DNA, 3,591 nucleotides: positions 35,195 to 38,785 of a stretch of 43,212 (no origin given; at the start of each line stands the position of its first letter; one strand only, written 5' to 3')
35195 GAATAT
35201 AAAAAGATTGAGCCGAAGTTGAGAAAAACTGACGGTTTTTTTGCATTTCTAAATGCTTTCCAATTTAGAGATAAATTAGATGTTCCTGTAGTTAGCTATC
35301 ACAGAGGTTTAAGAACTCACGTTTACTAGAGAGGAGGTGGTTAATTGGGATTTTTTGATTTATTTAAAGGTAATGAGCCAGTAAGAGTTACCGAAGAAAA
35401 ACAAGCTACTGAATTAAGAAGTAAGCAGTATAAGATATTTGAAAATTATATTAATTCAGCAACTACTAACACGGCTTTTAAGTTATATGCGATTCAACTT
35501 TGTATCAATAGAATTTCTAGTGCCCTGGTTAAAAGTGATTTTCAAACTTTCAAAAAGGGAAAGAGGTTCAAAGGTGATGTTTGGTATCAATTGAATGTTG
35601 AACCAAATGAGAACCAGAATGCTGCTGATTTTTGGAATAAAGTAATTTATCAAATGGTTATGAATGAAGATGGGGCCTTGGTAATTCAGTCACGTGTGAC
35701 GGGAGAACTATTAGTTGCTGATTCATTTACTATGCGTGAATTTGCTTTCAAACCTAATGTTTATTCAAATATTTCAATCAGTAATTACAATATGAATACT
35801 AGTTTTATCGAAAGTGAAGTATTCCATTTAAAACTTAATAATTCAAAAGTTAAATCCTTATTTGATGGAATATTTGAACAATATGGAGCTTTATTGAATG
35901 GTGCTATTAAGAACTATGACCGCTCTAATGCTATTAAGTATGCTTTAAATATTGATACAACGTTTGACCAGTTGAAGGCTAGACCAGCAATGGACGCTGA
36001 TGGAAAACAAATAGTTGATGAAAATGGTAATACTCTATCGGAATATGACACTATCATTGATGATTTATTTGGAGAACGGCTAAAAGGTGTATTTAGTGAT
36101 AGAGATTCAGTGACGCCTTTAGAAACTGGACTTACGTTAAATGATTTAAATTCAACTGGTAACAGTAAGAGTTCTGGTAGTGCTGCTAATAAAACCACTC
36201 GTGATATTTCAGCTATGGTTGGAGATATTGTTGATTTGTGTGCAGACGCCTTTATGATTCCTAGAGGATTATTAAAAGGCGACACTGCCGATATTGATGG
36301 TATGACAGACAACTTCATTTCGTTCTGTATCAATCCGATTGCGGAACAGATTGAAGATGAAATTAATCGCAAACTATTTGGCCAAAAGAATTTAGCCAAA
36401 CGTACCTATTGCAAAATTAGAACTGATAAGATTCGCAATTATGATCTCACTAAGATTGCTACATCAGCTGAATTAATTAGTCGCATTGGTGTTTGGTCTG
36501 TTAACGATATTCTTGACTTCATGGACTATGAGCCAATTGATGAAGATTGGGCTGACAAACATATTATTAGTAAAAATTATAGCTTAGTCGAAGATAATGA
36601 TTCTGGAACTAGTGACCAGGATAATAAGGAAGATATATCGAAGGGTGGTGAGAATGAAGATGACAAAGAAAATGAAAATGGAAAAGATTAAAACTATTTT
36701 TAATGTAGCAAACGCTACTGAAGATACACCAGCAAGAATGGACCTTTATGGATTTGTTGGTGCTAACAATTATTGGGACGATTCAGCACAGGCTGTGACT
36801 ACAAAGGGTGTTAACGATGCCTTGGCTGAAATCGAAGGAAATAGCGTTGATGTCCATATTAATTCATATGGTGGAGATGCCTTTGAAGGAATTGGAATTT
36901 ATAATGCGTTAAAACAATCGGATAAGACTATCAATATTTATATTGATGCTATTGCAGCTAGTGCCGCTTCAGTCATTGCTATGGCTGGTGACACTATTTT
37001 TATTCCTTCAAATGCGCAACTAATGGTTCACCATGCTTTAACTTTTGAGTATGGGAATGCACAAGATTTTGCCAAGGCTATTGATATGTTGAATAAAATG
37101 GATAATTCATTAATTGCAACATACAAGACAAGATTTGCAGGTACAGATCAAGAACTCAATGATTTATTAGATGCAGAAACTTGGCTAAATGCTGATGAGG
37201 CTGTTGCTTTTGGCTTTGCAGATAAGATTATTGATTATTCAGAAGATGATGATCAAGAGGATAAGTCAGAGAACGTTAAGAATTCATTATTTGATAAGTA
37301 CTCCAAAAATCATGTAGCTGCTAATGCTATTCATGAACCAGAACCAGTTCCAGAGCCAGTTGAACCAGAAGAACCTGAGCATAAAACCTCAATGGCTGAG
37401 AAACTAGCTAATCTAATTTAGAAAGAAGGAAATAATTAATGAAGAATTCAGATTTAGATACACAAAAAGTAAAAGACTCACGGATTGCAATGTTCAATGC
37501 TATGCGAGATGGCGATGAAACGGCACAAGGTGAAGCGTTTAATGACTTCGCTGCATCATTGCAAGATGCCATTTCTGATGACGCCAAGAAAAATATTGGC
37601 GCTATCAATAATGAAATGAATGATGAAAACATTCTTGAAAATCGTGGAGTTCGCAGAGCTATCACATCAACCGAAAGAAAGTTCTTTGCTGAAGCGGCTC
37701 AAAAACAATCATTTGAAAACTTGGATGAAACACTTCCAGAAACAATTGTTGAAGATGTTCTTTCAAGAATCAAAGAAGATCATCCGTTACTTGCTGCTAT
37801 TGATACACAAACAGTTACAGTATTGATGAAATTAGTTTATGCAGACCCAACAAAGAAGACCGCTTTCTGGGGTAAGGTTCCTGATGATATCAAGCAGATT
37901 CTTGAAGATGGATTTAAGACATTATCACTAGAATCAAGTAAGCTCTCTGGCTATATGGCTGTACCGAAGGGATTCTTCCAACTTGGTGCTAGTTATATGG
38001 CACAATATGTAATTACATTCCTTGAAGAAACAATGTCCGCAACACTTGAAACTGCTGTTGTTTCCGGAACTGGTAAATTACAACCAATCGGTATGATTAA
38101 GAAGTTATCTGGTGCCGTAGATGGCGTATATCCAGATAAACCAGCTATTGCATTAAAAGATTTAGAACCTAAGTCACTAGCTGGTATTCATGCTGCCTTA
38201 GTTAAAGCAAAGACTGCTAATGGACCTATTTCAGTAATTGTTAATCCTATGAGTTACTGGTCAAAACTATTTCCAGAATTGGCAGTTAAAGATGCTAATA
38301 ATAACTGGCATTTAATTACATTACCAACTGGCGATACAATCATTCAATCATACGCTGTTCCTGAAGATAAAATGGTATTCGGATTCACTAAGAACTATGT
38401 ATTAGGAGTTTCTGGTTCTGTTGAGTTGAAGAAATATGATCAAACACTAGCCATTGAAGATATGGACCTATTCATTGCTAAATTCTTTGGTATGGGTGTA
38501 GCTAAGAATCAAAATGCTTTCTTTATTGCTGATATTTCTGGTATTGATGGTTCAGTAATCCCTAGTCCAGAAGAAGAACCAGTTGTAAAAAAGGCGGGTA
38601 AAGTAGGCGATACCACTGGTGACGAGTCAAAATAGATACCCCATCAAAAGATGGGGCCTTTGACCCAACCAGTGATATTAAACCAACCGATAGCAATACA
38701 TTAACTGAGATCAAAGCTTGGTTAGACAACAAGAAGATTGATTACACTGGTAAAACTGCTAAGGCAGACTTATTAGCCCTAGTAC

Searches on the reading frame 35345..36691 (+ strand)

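Call 17: search_protein_families(library=pfam, proteins=[window:35345-36691:+], max_evalue=0.01)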
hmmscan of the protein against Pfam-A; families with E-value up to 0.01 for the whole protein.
window:35345-36691:+ (448 aa): 1 family
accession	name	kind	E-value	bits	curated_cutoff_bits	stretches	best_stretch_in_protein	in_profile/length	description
PF04860.17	Phage_portal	-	9.6e-28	97.7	39.1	1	50-393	3-320/321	Phage portal protein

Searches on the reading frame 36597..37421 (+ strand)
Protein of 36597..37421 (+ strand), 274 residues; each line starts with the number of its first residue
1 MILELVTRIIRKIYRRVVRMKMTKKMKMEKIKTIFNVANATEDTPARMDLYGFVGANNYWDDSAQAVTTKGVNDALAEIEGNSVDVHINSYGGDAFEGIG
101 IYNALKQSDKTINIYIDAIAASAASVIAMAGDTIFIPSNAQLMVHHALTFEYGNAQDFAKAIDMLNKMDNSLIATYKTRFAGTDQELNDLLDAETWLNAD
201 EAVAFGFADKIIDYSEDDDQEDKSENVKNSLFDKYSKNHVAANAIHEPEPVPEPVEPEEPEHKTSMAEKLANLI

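Call 17: search_protein_families(library=pfam, proteins=[window:36597-37421:+], max_evalue=0.01)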
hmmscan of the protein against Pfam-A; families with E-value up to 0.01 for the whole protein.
window:36597-37421:+ (274 aa): 4 families
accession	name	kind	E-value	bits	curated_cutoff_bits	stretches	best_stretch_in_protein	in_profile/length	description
PF00574.28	CLP_protease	-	8.7e-26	91.3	20.2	1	78-213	43-180/182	Clp protease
PF01972.22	SDH_protease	-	0.003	17.1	31.3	1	81-142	91-152/286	ClpP-like SDH-type serine proteinase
PF25145.1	NfeD1b_N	-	0.0036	17.3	40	1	81-169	31-118/189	NfeD1b, N-terminal domain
PF25567.1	TPR_SYO1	-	0.0069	16.4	27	0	2-55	96-149/259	SYO1-like, TPR repeats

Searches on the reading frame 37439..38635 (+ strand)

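Call 17: search_protein_families(library=pfam, proteins=[window:37439-38635:+], max_evalue=0.01)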
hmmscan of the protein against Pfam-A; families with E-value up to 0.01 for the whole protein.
window:37439-38635:+ (398 aa): 1 family
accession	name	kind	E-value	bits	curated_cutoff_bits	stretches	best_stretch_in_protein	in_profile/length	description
PF05065.19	Phage_capsid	-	8.8e-12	45.4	24.2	1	98-361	4-275/280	Phage capsid family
